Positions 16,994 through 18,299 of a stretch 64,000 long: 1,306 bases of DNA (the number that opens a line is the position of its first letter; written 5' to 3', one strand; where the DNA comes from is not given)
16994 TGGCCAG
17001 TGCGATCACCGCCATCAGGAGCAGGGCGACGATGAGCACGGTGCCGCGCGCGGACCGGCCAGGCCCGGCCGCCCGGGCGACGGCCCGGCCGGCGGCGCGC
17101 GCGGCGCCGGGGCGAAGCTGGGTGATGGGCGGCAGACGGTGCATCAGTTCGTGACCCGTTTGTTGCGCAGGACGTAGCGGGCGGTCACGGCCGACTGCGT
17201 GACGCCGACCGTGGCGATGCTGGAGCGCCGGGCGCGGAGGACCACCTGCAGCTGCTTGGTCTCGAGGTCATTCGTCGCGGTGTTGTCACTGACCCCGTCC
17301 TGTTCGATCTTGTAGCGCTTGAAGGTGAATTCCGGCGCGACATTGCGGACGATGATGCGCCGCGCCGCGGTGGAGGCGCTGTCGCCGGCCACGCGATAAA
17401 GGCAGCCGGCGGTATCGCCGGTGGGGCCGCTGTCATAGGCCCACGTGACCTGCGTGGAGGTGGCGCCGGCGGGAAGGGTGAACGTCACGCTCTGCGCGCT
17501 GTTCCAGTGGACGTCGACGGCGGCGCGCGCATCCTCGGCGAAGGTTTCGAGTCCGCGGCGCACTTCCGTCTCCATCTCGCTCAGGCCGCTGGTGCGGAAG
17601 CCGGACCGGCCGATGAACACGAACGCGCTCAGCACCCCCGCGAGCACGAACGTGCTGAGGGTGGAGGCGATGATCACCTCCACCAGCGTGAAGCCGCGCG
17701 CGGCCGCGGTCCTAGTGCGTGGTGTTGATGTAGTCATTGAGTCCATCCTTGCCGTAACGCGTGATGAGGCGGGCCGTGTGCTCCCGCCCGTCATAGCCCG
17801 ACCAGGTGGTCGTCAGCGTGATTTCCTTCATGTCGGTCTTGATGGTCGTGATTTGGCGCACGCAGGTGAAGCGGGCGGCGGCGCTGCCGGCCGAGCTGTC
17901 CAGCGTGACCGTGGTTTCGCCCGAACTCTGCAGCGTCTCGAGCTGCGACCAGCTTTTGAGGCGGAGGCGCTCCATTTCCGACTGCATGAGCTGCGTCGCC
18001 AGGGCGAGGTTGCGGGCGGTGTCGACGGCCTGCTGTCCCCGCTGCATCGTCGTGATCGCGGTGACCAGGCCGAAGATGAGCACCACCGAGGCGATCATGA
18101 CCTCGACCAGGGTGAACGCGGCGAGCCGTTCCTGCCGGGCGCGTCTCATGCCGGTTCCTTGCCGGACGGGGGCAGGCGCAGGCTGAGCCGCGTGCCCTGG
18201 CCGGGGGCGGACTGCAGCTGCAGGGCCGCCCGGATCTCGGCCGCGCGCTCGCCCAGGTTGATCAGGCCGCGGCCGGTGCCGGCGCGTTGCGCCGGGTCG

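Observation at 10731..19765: Two tandem sensor-kinase plus GspI/J/K-like pseudopilin cassettes with no pilus or secretion machinery nearby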

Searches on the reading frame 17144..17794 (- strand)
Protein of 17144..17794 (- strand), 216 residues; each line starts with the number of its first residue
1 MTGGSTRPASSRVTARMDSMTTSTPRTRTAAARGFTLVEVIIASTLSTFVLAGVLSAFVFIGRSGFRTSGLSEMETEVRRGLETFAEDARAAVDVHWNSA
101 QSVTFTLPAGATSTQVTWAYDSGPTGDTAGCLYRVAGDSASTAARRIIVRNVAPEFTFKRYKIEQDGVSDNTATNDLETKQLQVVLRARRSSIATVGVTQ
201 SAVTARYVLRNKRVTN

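Call 3: search_protein_families(library=ncbifam, proteins=[window:17144-17794:-], max_evalue=0.01)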
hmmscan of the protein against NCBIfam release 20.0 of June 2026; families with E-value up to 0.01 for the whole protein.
window:17144-17794:- (216 aa): 2 families
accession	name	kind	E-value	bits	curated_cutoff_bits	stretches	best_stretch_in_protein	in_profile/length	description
TIGR02532.1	IV_pilin_GFxxxE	domain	0.0035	17.1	16.3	1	33-54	2-23/24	prepilin-type N-terminal cleavage/methylation domain-containing protein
NF007848.0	PRK10557.1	equivalog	0.0083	15.5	120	0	29-92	7-70/192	prepilin peptidase-dependent protein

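Call 4: search_protein_families(library=pfam, proteins=[window:17144-17794:-], max_evalue=0.01)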
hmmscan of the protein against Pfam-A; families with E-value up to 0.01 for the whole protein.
window:17144-17794:- (216 aa): 1 family
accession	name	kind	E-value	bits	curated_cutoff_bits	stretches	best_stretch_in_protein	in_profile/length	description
PF07963.17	N_methyl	-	5.8e-05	22.9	21.2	1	32-55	4-27/27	Prokaryotic N-terminal methylation motif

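Call 35: search_solved_structures(query=A4, max_evalue=1)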
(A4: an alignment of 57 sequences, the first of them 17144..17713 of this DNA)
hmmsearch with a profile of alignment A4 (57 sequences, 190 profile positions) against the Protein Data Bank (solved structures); distinct sequences matched with E-value up to 1: 10.
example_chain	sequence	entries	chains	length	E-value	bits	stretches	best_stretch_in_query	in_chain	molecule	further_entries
7tgg_A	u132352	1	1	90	0.19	14.9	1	3-49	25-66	Geopilin domain 1 protein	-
9egp_A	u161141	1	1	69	0.54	13.4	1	3-46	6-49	Geopilin domain 1 protein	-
8aer_A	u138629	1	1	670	0.62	13.2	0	57-127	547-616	Short-chain dehydrogenase/reductase SDR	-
8j29_A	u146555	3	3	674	0.62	13.2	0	57-127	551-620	Short-chain dehydrogenase/reductase SDR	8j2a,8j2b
8a30_A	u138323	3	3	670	0.62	13.2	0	57-127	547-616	Short-chain dehydrogenase/reductase SDR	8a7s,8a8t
8aeq_A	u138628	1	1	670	0.62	13.2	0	57-127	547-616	Short-chain dehydrogenase/reductase SDR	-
8aeo_A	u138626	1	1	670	0.62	13.2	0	57-127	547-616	Short-chain dehydrogenase/reductase SDR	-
8aet_A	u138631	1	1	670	0.62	13.2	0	57-127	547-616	Short-chain dehydrogenase/reductase SDR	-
8i6z_A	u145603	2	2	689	0.65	13.2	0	57-127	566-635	Short-chain dehydrogenase/reductase SDR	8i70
9laa_A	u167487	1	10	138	0.76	12.9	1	3-31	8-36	Type IV pilin protein PilA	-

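Call 39: search_protein_families(library=ncbifam, alignment_id=A4, max_evalue=0.1)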
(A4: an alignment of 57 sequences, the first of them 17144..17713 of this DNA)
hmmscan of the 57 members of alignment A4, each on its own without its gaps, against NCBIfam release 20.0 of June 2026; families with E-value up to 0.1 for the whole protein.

A. member 1, window:17144-17713:- (189 aa): 3 families
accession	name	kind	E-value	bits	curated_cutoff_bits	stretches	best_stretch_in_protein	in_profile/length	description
TIGR02532.1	IV_pilin_GFxxxE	domain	0.0031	17.3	16.3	1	6-27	2-23/24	prepilin-type N-terminal cleavage/methylation domain-containing protein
NF007848.0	PRK10557.1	equivalog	0.011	15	120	1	4-65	9-70/192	prepilin peptidase-dependent protein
NF038304.1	EPS_HpsC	equivalog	0.036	13.6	200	1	5-68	20-83/318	hormogonium polysaccharide secretion pseudopilin HpsC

B. families by the number of members that match (of 57 scanned): 30 families (the first 25 are shown)
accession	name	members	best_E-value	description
NF007848.0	PRK10557.1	49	2e-07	prepilin peptidase-dependent protein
TIGR02532.1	IV_pilin_GFxxxE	43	3.6e-07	prepilin-type N-terminal cleavage/methylation domain-containing protein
NF038304.1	EPS_HpsC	26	1.8e-05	hormogonium polysaccharide secretion pseudopilin HpsC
NF041013.1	T4P_ComGE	20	0.00022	competence type IV pilus minor pilin ComGE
NF041002.1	pilin_ComGF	16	6.3e-06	competence type IV pilus minor pilin ComGF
NF040982.1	ComGD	15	3.3e-05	competence type IV pilus minor pilin ComGD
TIGR01708.2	typeII_sec_gspH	14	0.0037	type II secretion system minor pseudopilin GspH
NF006453.0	PRK08808.1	8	0.00072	type II secretion system protein J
TIGR01707.1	gspI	7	0.0017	type II secretion system minor pseudopilin GspI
TIGR02599.1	TIGR02599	5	0.0002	Verru_Chthon cassette protein C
TIGR02598.1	TIGR02598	4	5e-06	Verru_Chthon cassette protein B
NF007660.0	PRK10332.1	4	0.00026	prepilin-type N-terminal cleavage/methylation domain-containing protein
TIGR02523.1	type_IV_pilV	3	0.00052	type IV pilus modification protein PilV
NF041775.1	typeIV_PilA_Myxo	3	0.0042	type IV pilin protein PilA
NF047828.1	T3SSXpsI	3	0.0082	type II secretion system protein XpsI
TIGR01711.1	gspJ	3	0.017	type II secretion system minor pseudopilin GspJ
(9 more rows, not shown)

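Call 43: find_homologous_proteins(query=window:17144-17737:-, max_evalue=0.001)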
Query window:17144-17737:- (197 aa): 585 proteins with E <= 0.001 among 1783 candidates; the best 120 are listed.
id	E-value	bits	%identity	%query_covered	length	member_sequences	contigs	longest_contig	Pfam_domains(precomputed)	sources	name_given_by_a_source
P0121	1.3e-108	378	92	100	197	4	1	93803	-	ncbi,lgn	-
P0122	8.7e-104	363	88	100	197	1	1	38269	-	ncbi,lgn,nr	ncbi:MAG TPA: hypothetical protein VHD61_01745 [Lacunisphaera sp.]|nr:hypothetical protein [Lacunisp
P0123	1.4e-101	355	86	100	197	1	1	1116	-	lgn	-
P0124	6.3e-93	327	81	99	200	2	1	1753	-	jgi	jgi:hypothetical protein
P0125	3.1e-89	315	76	99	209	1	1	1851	-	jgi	jgi:hypothetical protein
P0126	2.7e-86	306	73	99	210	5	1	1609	-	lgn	-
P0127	1.6e-80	287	74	91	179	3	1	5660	-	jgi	jgi:hypothetical protein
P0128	5.4e-77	275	66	99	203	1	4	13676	-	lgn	-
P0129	1.4e-76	274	70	92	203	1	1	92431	-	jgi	jgi:Tfp pilus assembly protein PilW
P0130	3.8e-75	269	66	96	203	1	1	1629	-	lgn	-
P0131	2.2e-74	267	68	93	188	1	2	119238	-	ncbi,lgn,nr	ncbi:MAG: hypothetical protein HYV95_17730 [Opitutae bacterium]|nr:hypothetical protein [Opitutae ba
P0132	3.3e-74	266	65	99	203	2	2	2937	-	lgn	-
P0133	9.2e-74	265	66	100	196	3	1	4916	-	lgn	-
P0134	1.1e-73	265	65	100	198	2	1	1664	-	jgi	jgi:Tfp pilus assembly protein PilW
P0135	2.0e-72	261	65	100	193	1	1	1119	PF07963.18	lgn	-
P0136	4.2e-72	259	64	100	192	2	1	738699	PF07963.18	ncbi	-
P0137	5.0e-72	259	65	99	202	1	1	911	PF07963.18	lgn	-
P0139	1.9e-71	257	68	93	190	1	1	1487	PF07963.18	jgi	jgi:prepilin-type N-terminal cleavage/methylation domain-containing protein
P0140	1.4e-70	255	64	100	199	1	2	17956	PF07963.18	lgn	-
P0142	6.4e-70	252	64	100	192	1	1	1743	PF07963.18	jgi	-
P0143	1.0e-69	252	64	100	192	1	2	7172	PF07963.18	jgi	jgi:prepilin-type N-terminal cleavage/methylation domain-containing protein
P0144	1.3e-69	251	62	93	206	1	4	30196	PF07963.18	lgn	-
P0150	3.6e-68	247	63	100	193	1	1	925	PF07963.18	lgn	-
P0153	2.6e-67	244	65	93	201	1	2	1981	PF07963.18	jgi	jgi:Tfp pilus assembly protein PilV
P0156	6.3e-67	243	62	100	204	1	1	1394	PF07963.18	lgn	-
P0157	8.2e-67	242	62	100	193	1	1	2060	PF07963.18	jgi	jgi:Tfp pilus assembly protein PilW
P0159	9.2e-67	242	63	93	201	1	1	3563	PF07963.18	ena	-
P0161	2.0e-66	241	64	93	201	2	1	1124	PF07963.18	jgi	jgi:prepilin-type N-terminal cleavage/methylation domain-containing protein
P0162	2.6e-66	241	65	93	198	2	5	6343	PF07963.18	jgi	-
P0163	5.8e-66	240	59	100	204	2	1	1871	PF07963.18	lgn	-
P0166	2.6e-65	237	60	100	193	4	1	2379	PF07963.18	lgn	-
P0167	2.7e-65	237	59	100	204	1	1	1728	PF07963.18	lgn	-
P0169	3.8e-65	237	62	100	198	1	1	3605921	PF07963.18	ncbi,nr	ncbi:MAG: prepilin-type N-terminal cleavage/methylation domain-containing protein [Candidatus Didemn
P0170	4.2e-65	237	62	100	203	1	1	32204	PF07963.18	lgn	-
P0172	9.2e-65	236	62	100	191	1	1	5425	PF07963.18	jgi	jgi:Tfp pilus assembly protein PilV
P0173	1.2e-64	235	62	100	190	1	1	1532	PF07963.18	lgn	-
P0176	2.5e-64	234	58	100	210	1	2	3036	PF07963.18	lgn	-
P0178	3.9e-64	234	59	100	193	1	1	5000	PF07963.18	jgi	jgi:prepilin-type N-terminal cleavage/methylation domain-containing protein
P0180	4.1e-64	234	61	100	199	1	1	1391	PF07963.18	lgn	-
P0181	4.5e-64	233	61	93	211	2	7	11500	PF07963.18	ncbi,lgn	-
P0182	5.9e-64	233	55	100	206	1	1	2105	PF07963.18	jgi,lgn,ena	-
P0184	7.7e-64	233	62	93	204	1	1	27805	PF07963.18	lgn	-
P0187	8.3e-64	232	59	100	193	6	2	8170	PF07963.18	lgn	-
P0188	8.4e-64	232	60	100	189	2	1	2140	PF07963.18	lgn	-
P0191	1.1e-63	232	59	100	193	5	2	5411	PF07963.18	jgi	jgi:prepilin-type N-terminal cleavage/methylation domain-containing protein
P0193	1.3e-63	232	57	98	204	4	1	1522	PF07963.18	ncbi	-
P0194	2.3e-63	231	61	93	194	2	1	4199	PF07963.18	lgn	-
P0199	3.1e-63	231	57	100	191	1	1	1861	PF07963.18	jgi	jgi:prepilin-type N-terminal cleavage/methylation domain-containing protein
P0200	3.9e-63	230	56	100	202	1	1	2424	PF07963.18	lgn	-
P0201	4.7e-63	230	60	100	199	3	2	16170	PF07963.18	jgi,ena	-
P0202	5.3e-63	230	63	93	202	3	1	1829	PF07963.18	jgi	jgi:Tfp pilus assembly protein PilW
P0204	7.2e-63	229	59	92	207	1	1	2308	PF07963.18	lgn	-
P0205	7.3e-63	229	56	100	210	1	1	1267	PF07963.18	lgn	-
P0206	1.3e-62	229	58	100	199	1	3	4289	PF07963.18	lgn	-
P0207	1.5e-62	228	58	100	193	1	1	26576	PF07963.18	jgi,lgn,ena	-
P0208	1.7e-62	228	61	97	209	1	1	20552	PF07963.18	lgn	-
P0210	2.8e-62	228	54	100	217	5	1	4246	PF07963.18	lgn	-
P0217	5.5e-62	227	60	92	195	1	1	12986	PF07963.18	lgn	-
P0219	6.6e-62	226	60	100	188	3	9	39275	PF07963.18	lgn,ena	-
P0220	6.8e-62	226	59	100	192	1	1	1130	PF07963.18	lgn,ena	-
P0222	7.2e-62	226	58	100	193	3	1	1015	PF07963.18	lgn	-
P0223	7.7e-62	226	56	100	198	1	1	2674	PF07963.18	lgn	-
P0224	8.0e-62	226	58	100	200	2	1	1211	PF07963.18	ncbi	-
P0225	8.5e-62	226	60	94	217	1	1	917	PF07963.18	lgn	-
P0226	8.6e-62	226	61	93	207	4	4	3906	PF07963.18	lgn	-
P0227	8.9e-62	226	60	100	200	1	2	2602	PF07963.18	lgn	-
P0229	1.1e-61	226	56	98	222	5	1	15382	PF07963.18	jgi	-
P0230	1.3e-61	225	58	100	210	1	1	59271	PF07963.18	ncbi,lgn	-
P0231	1.5e-61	225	59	93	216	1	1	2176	PF07963.18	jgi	jgi:Tfp pilus assembly protein PilW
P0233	2.2e-61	225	58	100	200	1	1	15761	PF07963.18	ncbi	-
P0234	2.4e-61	224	56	100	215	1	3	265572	PF07963.18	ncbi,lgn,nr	ncbi:MAG TPA: prepilin-type N-terminal cleavage/methylation domain-containing protein [Opitutaceae b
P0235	2.4e-61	224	56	100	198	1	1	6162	PF07963.18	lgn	-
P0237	3.5e-61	224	62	100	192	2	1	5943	PF07963.18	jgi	jgi:hypothetical protein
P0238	3.5e-61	224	62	100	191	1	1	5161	PF07963.18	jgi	jgi:type II secretory pathway pseudopilin PulG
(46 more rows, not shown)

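Call 51: predict_structure(alignment_id=A5)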
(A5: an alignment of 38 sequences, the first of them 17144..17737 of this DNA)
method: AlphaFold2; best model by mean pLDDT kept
length: 197 residues; sequences in the alignment: 38
mean_pLDDT: 82.0   pTM: 0.65
mean pLDDT of the five models: 82.0, 81.8, 80.9, 74.7, 73.2
residues with pLDDT >= 90: 64; 70-90: 100; 50-70: 23; < 50: 10
segments of 3 or more residues with pLDDT < 50: 5-10
pLDDT, mean of each block of 10 residues (from residue 1): 49 69 90 90 72 82 91 92 92 88 85 92 90 89 82 85 87 56 76 85
secondary structure, 60 per line:
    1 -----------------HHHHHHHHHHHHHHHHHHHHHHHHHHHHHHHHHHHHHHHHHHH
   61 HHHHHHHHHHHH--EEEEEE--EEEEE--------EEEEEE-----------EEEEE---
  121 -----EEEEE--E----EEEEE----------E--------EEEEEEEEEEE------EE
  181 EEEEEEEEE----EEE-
elements in order: H18-72 E75-80 E83-87 E96-101 E113-117 E126-130 E138-142 E162-172 E179-189 E194-196

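Call 54: fold_search(model_id=the predicted structure, library=pdb)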
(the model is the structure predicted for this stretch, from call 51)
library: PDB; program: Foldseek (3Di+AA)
matches with E <= 10: 405; with E <= 0.001: 0
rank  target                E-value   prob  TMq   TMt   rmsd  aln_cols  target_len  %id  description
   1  1una_A                1.7e-01  0.33  0.18  0.27  11.5       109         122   12  UNASSEMBLED VIRUS COAT PROTEIN DIMER, BACTERIOPHAGE RNA-BINDING DIMER (released 1996-11-08)
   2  8wa1_K                2.4e-01  0.09  0.15  0.15  13.9       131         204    8  The cryo-EM structure of the Nicotiana tabacum PEP-PAP-TEC2 (released 2024-03-13)
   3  6yf9_AA               6.7e-01  0.12  0.17  0.22  10.9       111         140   15  Virus-like particle of bacteriophage AVE002 (released 2020-09-02)
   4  7mxe_R                6.7e-01  0.04  0.14  0.18  15.1       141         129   18  Ab1245 Fab in complex with BG505 SOSIP.664 and 8ANC195 Fab (released 2021-10-27)
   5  8xzv_K                1.0e+00  0.03  0.14  0.12  13.4       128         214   10  Architecture of the spinach plastid-encoded RNA polymerase (released 2024-12-04)
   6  3opz_A                1.1e+00  0.06  0.17  0.07  14.3       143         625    9  Crystal structure of trans-sialidase in complex with the Fab fragment of a neutralizing monoclonal IgG antibody (released 2011-11-09)
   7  8r6s_M                1.1e+00  0.05  0.16  0.15  13.6       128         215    8  Plastid-encoded RNA polymerase (Integrated model) (released 2024-03-13)
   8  7e5t_D                1.1e+00  0.04  0.15  0.09  14.7       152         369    8  Crystal structure of Fsa2 (released 2021-06-30)
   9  6ulm_B                1.2e+00  0.06  0.14  0.14  19.4       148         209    7  Crystal structure of human cadherin 17 EC1-2 (released 2021-03-17)
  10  1fr5_A                1.3e+00  0.10  0.17  0.25  11.5       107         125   13  PHAGE FR CAPSIDS WITH A FOUR RESIDUE DELETION IN THE COAT PROTEIN FG LOOP (released 1999-01-13)
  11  9hau_AA               1.3e+00  0.06  0.13  0.18  10.9       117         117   10  pT=3 virus-like particle of ssRNA phage Hubei14 coat protein (released 2024-11-13)
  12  6yfn_AB               1.3e+00  0.04  0.15  0.18  13.6       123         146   13  Virus-like particle of bacteriophage ESE058 (released 2020-09-02)
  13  7ev1_A                1.3e+00  0.03  0.15  0.14  22.7       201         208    7  Crystal structure of LI-Cadherin EC1-2 (released 2021-06-16)
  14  8v4x_E                1.3e+00  0.06  0.18  0.12  13.2       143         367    7  Structure of MALT1 in complex with an allosteric inhibitor (released 2024-05-01)
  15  3wof_D                1.3e+00  0.06  0.12  0.18   8.2        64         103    8  Crystal structure of P23-45 gp39 (6-132) bound to Thermus thermophilus RNA polymerase beta-flap domain (released 2014-03-12)
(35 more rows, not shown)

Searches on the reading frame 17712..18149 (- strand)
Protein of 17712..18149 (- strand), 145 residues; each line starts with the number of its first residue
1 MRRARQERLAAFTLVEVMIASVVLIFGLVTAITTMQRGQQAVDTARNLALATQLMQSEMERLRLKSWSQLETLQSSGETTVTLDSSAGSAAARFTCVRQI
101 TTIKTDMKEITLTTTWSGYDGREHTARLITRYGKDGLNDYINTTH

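Call 3: search_protein_families(library=ncbifam, proteins=[window:17712-18149:-], max_evalue=0.01)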
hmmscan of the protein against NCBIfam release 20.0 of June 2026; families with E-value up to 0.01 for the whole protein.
window:17712-18149:- (145 aa): 6 families
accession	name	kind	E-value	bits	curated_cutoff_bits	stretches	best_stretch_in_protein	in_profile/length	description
TIGR02523.1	type_IV_pilV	equivalog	1.1e-07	32.5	52.2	1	12-123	4-116/139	type IV pilus modification protein PilV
NF006453.0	PRK08808.1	equivalog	3.9e-05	22.8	295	1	6-55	3-52/211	type II secretion system protein J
TIGR01707.1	gspI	equivalog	0.00014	22.3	44.35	1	12-72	2-62/101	type II secretion system minor pseudopilin GspI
NF041013.1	T4P_ComGE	equivalog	0.0021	18.1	49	1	9-64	3-58/83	competence type IV pilus minor pilin ComGE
TIGR02598.1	TIGR02598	subfamily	0.0077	16.4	51.4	1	11-105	1-94/151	Verru_Chthon cassette protein B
NF040999.1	pilin_ComGC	equivalog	0.0079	16.4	75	0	10-78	2-71/84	competence type IV pilus major pilin ComGC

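Call 4: search_protein_families(library=pfam, proteins=[window:17712-18149:-], max_evalue=0.01)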
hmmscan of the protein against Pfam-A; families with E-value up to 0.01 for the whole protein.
window:17712-18149:- (145 aa): 0 families

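Call 34: search_solved_structures(query=A3, max_evalue=1)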
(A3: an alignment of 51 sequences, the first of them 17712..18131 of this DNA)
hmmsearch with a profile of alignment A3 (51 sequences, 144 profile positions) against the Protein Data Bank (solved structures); distinct sequences matched with E-value up to 1: 1.
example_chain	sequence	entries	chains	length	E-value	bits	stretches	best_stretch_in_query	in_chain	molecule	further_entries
2kz6_A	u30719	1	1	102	0.28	14.3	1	34-83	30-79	Uncharacterized protein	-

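Call 38: search_protein_families(library=ncbifam, alignment_id=A3, max_evalue=0.1)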
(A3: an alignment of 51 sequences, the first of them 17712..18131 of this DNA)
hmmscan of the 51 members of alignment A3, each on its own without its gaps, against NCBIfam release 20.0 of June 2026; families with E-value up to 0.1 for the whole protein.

A. member 1, window:17712-18131:- (139 aa): 11 families
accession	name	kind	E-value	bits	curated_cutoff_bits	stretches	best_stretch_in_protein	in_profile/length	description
TIGR02523.1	type_IV_pilV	equivalog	9.3e-08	32.7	52.2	1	6-117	4-116/139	type IV pilus modification protein PilV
NF006453.0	PRK08808.1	equivalog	0.0001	21.4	295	1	2-49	5-52/211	type II secretion system protein J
TIGR01707.1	gspI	equivalog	0.00014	22.3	44.35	1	6-66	2-62/101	type II secretion system minor pseudopilin GspI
NF041013.1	T4P_ComGE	equivalog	0.0019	18.3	49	1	3-58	3-58/83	competence type IV pilus minor pilin ComGE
TIGR02598.1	TIGR02598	subfamily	0.0068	16.6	51.4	1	5-99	1-94/151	Verru_Chthon cassette protein B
NF040999.1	pilin_ComGC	equivalog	0.0072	16.5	75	1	4-72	2-71/84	competence type IV pilus major pilin ComGC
TIGR04022.1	sulfur_SfnB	equivalog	0.021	13.7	430.9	1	29-97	4-72/391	SfnB family sulfur acquisition oxidoreductase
NF047828.1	T3SSXpsI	equivalog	0.034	14.2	150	1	6-113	4-114/132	type II secretion system protein XpsI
NF007660.0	PRK10332.1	equivalog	0.05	14.1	86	1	4-69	9-71/107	prepilin-type N-terminal cleavage/methylation domain-containing protein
NF041002.1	pilin_ComGF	equivalog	0.054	13.7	80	1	4-69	2-73/139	competence type IV pilus minor pilin ComGF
NF040982.1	ComGD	equivalog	0.078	13.4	70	1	4-38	2-36/139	competence type IV pilus minor pilin ComGD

B. families by the number of members that match (of 51 scanned): 42 families (the first 25 are shown)
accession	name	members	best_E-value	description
TIGR01707.1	gspI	49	1.3e-07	type II secretion system minor pseudopilin GspI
TIGR02523.1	type_IV_pilV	47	1.1e-09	type IV pilus modification protein PilV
NF006453.0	PRK08808.1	38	3.3e-07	type II secretion system protein J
NF047828.1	T3SSXpsI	38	2.5e-06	type II secretion system protein XpsI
TIGR02598.1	TIGR02598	33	3.3e-06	Verru_Chthon cassette protein B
NF041013.1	T4P_ComGE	31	1.7e-06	competence type IV pilus minor pilin ComGE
TIGR02532.1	IV_pilin_GFxxxE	24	5.3e-05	prepilin-type N-terminal cleavage/methylation domain-containing protein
TIGR01708.2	typeII_sec_gspH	18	0.00022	type II secretion system minor pseudopilin GspH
NF007660.0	PRK10332.1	17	2e-05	prepilin-type N-terminal cleavage/methylation domain-containing protein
TIGR01710.1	typeII_sec_gspG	12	0.00044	type II secretion system major pseudopilin GspG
NF041002.1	pilin_ComGF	12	0.0044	competence type IV pilus minor pilin ComGF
NF040982.1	ComGD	8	0.033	competence type IV pilus minor pilin ComGD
NF007848.0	PRK10557.1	7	0.024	prepilin peptidase-dependent protein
NF007862.0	PRK10574.1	5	0.0075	prepilin peptidase-dependent pilin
NF033634.1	SLATT_1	3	0.0021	SLATT domain-containing protein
TIGR02596.1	TIGR02596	1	0.0053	Verru_Chthon cassette protein D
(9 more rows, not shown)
